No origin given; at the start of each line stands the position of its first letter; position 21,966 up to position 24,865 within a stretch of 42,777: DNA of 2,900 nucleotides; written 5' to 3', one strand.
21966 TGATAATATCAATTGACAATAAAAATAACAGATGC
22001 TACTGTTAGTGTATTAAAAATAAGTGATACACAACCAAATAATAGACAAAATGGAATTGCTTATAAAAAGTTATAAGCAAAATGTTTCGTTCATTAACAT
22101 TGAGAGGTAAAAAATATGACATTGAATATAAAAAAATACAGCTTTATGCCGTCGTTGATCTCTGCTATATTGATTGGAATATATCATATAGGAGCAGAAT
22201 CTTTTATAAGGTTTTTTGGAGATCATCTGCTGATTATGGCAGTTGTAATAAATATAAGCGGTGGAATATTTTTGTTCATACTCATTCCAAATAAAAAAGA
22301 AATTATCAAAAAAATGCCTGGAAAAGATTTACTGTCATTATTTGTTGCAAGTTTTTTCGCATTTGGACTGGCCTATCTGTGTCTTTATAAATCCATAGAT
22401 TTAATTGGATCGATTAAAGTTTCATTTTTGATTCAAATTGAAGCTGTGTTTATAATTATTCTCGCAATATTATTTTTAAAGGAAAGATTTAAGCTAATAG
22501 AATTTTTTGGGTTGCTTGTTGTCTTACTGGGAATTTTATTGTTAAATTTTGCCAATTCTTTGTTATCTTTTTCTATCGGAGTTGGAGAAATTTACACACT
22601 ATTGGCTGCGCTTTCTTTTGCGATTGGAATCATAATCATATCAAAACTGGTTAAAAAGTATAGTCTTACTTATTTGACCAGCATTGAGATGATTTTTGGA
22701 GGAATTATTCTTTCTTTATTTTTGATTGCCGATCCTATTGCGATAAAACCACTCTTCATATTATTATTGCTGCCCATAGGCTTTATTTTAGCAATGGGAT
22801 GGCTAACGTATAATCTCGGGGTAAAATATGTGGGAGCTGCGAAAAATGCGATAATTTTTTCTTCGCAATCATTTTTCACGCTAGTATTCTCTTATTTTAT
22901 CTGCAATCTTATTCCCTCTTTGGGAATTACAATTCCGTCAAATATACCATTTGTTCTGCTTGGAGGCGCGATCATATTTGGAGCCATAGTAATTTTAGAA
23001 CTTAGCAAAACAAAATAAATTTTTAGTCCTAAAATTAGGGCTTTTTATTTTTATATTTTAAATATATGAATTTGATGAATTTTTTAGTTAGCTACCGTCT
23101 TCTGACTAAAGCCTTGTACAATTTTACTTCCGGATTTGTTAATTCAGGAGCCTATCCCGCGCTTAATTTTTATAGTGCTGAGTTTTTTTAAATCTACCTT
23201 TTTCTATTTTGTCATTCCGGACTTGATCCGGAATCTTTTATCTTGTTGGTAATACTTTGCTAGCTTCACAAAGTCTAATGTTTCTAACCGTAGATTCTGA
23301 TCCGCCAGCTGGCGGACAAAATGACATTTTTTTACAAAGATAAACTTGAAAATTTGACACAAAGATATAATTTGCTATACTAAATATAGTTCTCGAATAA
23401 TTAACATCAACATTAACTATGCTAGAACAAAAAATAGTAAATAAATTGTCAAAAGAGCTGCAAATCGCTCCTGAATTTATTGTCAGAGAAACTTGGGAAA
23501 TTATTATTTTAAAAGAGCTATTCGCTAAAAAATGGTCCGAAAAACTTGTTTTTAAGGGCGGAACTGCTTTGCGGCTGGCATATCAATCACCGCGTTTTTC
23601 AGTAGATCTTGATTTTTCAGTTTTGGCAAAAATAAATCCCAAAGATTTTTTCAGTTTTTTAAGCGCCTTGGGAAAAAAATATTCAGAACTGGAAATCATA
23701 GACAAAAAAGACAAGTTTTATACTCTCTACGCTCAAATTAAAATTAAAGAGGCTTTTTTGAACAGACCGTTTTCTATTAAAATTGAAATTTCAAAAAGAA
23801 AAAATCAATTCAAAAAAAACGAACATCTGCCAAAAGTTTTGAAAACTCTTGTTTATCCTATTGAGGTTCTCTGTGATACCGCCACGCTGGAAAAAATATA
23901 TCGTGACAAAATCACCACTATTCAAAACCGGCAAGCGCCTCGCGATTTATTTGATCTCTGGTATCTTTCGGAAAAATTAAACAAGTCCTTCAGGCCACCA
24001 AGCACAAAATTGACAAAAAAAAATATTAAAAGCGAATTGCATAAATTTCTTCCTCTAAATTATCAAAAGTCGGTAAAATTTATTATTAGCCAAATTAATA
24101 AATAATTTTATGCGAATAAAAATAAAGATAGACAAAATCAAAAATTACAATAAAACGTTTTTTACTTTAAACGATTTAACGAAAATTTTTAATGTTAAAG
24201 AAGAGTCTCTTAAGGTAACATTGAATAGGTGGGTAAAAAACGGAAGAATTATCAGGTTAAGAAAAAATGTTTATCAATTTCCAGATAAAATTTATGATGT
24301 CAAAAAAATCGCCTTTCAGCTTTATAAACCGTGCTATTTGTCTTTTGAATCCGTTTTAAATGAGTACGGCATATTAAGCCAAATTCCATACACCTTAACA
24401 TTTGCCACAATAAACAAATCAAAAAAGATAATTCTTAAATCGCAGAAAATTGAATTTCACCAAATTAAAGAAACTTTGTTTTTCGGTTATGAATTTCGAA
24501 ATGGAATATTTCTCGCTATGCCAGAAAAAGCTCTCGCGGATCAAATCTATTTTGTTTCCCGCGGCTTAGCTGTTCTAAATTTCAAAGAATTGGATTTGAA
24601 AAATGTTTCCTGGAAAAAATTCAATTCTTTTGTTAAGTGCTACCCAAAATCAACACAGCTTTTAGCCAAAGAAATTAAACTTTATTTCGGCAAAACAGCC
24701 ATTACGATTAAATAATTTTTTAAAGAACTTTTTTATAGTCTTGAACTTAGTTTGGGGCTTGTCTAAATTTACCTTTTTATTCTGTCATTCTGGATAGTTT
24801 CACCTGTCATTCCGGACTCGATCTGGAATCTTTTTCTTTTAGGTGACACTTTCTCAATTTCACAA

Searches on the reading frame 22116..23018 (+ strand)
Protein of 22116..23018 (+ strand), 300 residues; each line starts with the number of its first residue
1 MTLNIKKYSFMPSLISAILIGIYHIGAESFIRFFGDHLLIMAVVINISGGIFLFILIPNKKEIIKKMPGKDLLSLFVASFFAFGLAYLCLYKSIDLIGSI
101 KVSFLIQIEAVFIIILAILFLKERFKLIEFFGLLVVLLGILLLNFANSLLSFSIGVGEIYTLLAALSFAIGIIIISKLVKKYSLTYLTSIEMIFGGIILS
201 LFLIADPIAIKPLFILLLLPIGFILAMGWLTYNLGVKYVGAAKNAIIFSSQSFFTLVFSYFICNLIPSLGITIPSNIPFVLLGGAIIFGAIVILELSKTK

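Call 41: search_protein_families(library=pfam, proteins=[window:22116-23018:+], max_evalue=0.001)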
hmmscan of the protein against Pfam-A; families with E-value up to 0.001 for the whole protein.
window:22116-23018:+ (300 aa): 1 family
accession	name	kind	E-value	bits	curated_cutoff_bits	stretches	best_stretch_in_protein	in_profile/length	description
PF00892.27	EamA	-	3e-28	99.2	28.2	2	14-144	8-134/135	EamA-like transporter family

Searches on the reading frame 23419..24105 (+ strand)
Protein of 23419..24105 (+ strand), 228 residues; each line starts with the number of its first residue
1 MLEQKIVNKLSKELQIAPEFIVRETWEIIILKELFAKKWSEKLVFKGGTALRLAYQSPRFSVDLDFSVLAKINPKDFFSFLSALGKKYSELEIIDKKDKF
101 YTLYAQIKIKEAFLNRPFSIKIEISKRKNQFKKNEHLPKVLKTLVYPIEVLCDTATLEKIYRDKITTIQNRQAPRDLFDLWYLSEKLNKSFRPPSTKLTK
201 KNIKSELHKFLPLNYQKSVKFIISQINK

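Call 5: search_protein_families(library=pfam, proteins=[window:23419-24105:+], max_evalue=0.01)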
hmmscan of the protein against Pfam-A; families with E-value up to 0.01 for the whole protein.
window:23419-24105:+ (228 aa): 1 family
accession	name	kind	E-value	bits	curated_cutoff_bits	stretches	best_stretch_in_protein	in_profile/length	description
PF08843.17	AbiEii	-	1.3e-22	81.3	22.5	1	30-188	2-171/238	Nucleotidyl transferase AbiEii toxin, Type IV TA system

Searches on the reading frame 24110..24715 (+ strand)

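Call 5: search_protein_families(library=pfam, proteins=[window:24110-24715:+], max_evalue=0.01)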
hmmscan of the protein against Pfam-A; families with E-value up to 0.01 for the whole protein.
window:24110-24715:+ (201 aa): 1 family
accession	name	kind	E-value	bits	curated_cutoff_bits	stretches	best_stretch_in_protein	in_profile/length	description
PF13338.12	AbiEi_4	-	2.1e-05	25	25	1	17-58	13-49/49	Transcriptional regulator, AbiEi antitoxin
